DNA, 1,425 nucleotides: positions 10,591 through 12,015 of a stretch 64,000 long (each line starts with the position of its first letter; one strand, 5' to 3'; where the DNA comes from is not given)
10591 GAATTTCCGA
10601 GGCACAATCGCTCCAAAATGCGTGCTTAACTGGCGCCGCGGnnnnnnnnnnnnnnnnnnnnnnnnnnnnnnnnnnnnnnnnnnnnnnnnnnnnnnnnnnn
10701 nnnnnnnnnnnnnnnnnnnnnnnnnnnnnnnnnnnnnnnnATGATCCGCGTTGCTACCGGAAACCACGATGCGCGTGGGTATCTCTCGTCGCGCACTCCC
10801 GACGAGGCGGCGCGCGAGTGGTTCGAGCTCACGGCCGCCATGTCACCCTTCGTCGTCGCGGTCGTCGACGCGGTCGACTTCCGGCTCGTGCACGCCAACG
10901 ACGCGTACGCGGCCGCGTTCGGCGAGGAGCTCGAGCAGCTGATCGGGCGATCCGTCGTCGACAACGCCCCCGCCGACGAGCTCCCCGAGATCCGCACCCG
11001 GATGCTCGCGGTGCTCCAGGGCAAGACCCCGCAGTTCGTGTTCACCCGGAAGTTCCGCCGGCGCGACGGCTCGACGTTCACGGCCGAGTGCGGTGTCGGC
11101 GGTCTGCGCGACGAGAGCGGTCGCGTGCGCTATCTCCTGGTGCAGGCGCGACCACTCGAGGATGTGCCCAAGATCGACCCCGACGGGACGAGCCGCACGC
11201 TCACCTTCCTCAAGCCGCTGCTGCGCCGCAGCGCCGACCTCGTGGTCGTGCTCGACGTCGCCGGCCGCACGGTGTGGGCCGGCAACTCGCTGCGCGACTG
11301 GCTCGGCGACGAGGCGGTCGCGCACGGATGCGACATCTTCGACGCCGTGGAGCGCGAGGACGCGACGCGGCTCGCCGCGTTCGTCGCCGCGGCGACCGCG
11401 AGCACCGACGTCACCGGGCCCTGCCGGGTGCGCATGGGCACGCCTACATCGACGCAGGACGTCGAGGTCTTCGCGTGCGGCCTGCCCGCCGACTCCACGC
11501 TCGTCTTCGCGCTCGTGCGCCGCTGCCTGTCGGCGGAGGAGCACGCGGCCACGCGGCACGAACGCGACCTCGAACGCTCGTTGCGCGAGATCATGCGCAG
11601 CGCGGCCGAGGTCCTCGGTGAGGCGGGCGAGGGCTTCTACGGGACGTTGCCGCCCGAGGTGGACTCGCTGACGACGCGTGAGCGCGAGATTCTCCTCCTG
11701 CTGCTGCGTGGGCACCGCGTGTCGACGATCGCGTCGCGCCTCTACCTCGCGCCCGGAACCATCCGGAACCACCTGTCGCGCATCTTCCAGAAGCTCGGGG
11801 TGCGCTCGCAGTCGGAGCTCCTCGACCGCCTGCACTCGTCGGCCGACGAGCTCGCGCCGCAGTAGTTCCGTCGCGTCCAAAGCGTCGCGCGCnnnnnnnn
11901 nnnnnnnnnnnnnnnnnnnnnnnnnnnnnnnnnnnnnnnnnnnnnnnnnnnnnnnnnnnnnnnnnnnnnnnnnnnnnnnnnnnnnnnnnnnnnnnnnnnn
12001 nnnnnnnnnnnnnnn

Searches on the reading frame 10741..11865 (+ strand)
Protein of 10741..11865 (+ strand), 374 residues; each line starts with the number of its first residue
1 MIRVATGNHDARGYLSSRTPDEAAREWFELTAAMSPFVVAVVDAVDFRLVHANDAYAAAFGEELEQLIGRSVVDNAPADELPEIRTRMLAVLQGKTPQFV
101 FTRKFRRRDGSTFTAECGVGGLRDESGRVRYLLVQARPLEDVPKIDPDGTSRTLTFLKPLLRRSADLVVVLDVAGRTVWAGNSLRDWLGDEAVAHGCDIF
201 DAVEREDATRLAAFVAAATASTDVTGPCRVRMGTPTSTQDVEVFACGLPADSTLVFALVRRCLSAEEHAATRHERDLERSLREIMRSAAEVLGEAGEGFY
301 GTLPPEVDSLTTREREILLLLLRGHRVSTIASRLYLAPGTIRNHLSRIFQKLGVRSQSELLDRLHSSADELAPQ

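Call 77: search_protein_families(library=ncbifam, proteins=[window:10741-11865:+], max_evalue=0.001)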
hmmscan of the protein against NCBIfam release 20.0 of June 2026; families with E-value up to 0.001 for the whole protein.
window:10741-11865:+ (374 aa): 18 families
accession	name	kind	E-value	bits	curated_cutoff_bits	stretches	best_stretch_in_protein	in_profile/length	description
TIGR00229.1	sensory_box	domain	1.3e-12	47.9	22.9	1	25-137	4-114/126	PAS domain S-box protein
NF041232.1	BagY_FevT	exception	2.7e-08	33.1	700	1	310-367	297-354/367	LuxR family transcriptional regulator BagY/FevT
TIGR03541.1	reg_near_HchA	equivalog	3.4e-08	33.3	215.6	1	305-359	167-221/232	PA1136 family autoinducer-binding transcriptional regulator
TIGR03020.2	EpsA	equivalog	1.1e-07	31.8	170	1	307-359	188-240/247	XrtB/PEP-CTERM-associated transcriptional regulator EpsA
NF047785.1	respo_reg_MadR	equivalog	3.2e-07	29.9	300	1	306-359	145-198/209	MadR family response regulator transcription factor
NF038181.1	reg_ATPase_IniR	equivalog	5.7e-07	28.3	750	1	307-365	764-822/827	isoniazid response ATPase/transcriptional regulator IniR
NF003420.0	PRK04841.1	equivalog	5.8e-07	27.9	537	1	309-359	838-888/903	HTH-type transcriptional regulator MalT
NF052574.1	HisKinEspCMyxo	equivalog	6e-07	28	1200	1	39-137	300-396/785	serine histidine kinase EspC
NF007935.0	PRK10651.1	equivalog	1.3e-06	27.7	250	1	306-359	152-205/216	two-component system response regulator NarL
NF007685.0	PRK10360.1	equivalog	1.4e-06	28.3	258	1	307-365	135-193/196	response regulator transcription factor UhpA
NF007018.1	PRK09483.1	equivalog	2.3e-06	27.4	280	1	308-360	147-199/217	UvrY/SirA/GacA family response regulator transcription factor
TIGR02040.1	PpsR-CrtJ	equivalog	2.6e-06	26.8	275.4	1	38-286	145-385/442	transcriptional regulator PpsR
NF007505.1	PRK10100.1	equivalog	2.7e-06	27.2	250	1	306-357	141-192/204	biofilm master transcriptional regulator CsgD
NF052445.1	RespRegMctR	equivalog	4.5e-06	26.2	300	1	308-361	143-196/205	two-component system response regulator MctR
NF008548.0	PRK11475.1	equivalog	7.3e-06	25.7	176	1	308-362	133-187/207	DNA-binding transcriptional activator BglJ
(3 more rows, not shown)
